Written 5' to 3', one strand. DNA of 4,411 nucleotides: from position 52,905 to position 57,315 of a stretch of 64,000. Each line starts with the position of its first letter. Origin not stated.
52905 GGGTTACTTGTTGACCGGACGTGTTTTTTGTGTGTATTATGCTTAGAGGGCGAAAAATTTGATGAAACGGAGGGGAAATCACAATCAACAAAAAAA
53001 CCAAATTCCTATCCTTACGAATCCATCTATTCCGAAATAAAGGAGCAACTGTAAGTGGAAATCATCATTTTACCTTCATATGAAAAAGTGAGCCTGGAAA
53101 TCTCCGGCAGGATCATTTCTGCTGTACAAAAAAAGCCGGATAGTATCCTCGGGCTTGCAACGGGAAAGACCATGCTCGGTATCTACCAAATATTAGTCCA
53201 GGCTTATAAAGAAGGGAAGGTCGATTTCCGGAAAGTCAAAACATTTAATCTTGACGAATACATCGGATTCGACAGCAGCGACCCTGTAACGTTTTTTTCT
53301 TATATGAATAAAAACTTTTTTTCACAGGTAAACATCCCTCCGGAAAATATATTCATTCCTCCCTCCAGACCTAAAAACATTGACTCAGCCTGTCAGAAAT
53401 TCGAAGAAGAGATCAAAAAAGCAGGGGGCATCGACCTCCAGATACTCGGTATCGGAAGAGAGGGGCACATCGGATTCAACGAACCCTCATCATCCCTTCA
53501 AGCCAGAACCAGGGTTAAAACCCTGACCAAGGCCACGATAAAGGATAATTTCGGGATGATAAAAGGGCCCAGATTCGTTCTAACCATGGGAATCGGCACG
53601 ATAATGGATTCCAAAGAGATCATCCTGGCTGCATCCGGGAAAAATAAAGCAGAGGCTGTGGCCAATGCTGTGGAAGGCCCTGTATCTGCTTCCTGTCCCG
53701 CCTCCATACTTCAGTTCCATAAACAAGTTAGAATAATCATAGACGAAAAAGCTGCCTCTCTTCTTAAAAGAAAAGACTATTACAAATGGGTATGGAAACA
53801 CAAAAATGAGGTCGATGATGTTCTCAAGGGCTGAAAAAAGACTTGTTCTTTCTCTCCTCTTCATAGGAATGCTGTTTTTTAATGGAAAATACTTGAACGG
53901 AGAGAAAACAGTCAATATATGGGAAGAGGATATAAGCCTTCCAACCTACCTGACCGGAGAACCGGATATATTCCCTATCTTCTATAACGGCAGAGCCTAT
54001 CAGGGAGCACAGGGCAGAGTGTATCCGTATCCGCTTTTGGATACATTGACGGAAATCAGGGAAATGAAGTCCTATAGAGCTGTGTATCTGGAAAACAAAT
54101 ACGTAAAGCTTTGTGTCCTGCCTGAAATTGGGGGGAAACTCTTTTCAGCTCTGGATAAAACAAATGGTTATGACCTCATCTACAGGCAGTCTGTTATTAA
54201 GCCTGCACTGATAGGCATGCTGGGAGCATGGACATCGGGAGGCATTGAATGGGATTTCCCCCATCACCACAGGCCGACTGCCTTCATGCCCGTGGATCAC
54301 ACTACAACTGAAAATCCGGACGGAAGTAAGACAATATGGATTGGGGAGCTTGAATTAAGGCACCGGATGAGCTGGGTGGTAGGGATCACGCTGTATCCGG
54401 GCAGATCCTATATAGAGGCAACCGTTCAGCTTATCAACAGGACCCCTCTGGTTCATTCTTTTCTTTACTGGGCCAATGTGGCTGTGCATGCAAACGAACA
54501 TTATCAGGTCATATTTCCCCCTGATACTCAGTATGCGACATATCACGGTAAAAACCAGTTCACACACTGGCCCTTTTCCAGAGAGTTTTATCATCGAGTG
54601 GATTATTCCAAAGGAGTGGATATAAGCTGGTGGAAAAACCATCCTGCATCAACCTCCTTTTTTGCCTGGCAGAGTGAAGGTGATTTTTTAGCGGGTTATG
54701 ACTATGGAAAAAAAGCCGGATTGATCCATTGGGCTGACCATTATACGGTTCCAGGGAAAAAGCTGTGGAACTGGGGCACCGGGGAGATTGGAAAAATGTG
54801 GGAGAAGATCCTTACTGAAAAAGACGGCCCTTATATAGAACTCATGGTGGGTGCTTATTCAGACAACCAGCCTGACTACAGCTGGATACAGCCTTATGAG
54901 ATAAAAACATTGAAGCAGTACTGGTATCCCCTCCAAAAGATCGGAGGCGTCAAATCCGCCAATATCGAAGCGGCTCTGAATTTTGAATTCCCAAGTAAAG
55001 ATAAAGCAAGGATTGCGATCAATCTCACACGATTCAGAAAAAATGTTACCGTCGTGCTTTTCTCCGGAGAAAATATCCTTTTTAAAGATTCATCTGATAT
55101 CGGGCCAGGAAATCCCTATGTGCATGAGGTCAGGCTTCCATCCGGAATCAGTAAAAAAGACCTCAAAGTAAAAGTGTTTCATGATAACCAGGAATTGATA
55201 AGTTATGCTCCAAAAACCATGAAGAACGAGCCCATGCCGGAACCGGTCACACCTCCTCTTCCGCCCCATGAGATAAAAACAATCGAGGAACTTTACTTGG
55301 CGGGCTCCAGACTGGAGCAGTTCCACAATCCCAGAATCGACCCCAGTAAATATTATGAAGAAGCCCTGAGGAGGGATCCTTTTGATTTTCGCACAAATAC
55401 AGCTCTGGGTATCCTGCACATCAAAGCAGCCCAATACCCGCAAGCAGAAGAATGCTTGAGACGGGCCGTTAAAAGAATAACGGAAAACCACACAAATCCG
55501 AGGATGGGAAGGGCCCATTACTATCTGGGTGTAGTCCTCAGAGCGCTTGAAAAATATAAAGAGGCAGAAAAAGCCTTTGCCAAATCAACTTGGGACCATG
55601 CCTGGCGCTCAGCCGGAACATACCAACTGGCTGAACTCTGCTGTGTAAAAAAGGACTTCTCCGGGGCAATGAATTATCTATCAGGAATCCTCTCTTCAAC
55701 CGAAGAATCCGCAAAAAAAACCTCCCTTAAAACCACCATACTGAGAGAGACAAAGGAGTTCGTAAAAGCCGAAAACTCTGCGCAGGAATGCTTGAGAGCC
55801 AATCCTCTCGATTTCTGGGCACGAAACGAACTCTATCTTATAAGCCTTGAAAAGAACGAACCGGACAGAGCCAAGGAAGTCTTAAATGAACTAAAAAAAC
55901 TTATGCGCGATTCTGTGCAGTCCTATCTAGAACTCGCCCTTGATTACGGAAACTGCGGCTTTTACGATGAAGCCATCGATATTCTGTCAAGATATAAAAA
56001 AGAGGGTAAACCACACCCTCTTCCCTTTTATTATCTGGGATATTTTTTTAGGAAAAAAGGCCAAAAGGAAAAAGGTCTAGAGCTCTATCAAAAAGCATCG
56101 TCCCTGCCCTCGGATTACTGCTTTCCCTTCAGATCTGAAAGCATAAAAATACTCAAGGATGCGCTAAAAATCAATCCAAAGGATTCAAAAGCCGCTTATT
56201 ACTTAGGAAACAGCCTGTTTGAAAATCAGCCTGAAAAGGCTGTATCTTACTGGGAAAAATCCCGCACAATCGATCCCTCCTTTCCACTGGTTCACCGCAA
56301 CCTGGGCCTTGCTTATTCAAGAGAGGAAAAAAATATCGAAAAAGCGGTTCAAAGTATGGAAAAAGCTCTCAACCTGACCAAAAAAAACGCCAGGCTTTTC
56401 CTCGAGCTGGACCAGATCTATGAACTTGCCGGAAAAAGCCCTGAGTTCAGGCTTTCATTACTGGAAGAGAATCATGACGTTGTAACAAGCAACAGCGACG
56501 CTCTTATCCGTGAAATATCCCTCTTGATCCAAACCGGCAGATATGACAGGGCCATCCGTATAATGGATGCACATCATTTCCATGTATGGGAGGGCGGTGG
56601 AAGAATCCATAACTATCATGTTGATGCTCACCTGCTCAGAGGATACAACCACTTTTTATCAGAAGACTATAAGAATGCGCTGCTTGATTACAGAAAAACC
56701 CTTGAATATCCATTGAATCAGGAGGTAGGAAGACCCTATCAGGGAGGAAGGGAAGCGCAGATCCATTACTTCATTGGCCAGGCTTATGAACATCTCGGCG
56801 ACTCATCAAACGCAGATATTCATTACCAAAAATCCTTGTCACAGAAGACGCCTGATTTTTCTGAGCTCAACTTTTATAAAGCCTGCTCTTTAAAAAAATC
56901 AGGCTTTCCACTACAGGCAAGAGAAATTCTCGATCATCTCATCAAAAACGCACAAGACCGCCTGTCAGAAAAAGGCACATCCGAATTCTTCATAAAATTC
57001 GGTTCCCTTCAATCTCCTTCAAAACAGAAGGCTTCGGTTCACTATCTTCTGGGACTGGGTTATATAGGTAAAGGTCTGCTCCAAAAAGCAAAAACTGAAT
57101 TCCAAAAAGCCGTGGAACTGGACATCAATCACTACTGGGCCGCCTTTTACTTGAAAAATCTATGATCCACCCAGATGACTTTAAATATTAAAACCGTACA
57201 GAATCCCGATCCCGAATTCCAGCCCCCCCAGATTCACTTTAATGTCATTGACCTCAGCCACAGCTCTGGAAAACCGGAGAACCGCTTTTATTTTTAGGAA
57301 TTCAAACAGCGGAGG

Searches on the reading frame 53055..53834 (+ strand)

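Call 12: search_protein_families(library=pfam, proteins=[window:53055-53834:+])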
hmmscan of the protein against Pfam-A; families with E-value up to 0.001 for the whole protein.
window:53055-53834:+ (259 aa): 1 family
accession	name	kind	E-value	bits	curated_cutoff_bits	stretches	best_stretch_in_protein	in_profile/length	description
PF01182.26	Glucosamine_iso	-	3.9e-21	76.4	27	1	12-221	10-218/225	Glucosamine-6-phosphate isomerases/6-phosphogluconolactonase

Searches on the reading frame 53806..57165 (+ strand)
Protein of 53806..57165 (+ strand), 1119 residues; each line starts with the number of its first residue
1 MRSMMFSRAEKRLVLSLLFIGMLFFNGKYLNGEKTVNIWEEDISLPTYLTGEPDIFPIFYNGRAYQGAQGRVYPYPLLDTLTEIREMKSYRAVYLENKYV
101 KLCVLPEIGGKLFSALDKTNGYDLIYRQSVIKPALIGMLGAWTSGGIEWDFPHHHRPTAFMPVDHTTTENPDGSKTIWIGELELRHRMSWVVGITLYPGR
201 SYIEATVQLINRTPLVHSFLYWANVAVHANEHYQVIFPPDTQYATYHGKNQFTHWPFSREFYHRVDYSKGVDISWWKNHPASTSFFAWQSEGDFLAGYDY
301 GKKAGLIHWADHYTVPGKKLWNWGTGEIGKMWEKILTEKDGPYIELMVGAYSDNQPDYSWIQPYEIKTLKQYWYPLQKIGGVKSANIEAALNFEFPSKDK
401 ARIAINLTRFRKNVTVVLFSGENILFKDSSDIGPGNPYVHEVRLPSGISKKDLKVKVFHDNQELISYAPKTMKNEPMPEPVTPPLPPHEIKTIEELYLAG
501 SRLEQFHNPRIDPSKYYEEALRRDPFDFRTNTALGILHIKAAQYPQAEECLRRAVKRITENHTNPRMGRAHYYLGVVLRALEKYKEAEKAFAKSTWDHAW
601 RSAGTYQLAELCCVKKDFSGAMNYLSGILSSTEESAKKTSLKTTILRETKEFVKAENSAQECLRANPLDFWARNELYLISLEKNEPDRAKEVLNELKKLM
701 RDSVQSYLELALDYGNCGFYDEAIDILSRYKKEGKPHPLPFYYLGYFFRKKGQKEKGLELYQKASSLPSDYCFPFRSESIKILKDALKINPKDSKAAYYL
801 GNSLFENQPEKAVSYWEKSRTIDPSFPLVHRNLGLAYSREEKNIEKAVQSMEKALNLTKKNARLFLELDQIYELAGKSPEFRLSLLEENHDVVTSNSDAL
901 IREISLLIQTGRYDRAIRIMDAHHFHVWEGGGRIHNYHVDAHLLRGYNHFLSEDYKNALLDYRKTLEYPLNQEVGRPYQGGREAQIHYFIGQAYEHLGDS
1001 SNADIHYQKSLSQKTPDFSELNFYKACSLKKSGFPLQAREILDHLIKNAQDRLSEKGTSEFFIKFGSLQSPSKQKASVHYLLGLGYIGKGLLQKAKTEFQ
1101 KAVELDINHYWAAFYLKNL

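Call 12: search_protein_families(library=pfam, proteins=[window:53806-57165:+])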
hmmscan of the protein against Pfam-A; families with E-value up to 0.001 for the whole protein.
window:53806-57165:+ (1119 aa): 18 families
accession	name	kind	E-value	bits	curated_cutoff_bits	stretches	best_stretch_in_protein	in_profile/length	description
PF17128.10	DUF5107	-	6e-62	209.8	24.4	1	71-375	5-309/310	Domain of unknown function (DUF5107)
PF07719.23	TPR_2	-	1.7e-30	103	27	0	1076-1108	1-33/34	Tetratricopeptide repeat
PF00515.34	TPR_1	-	1.2e-19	69.7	27.8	0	569-593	2-26/34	Tetratricopeptide repeat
PF14559.12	TPR_19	-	1.8e-18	67.1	25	0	648-703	3-58/68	Tetratricopeptide repeat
PF13432.12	TPR_16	-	3.8e-17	62.8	32.7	1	533-593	2-56/65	Tetratricopeptide repeat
PF13181.12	TPR_8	-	9e-17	60.2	25.7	0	984-1012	1-29/34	Tetratricopeptide repeat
PF13424.12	TPR_12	-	8.7e-16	58.3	30.1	1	530-594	5-71/77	Tetratricopeptide repeat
PF13431.12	TPR_17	-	1e-14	53.9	24.4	0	516-549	1-34/34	Tetratricopeptide repeat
PF13428.12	TPR_14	-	2.5e-14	52.8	23.5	0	532-557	5-30/44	Tetratricopeptide repeat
PF23914.1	TPR_CcmH_CycH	-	2.9e-08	34.1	42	0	842-879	64-101/158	Cytochrome c-type biogenesis protein H TPR domain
PF13176.12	TPR_7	-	5.2e-08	32.8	27.9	0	988-1013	3-27/36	Tetratricopeptide repeat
PF13414.12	TPR_11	-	3.4e-07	30.3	26.8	0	810-838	11-39/42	TPR repeat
PF13174.12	TPR_6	-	9.1e-07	29.6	26.3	0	741-763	3-25/33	Tetratricopeptide repeat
PF12895.13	ANAPC3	-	7.4e-06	26.6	27.2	0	538-592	33-80/82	Anaphase-promoting complex, cyclosome, subunit 3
PF10345.15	Cohesin_load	-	0.00014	20.8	25.8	0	508-655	335-480/585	Cohesin loading factor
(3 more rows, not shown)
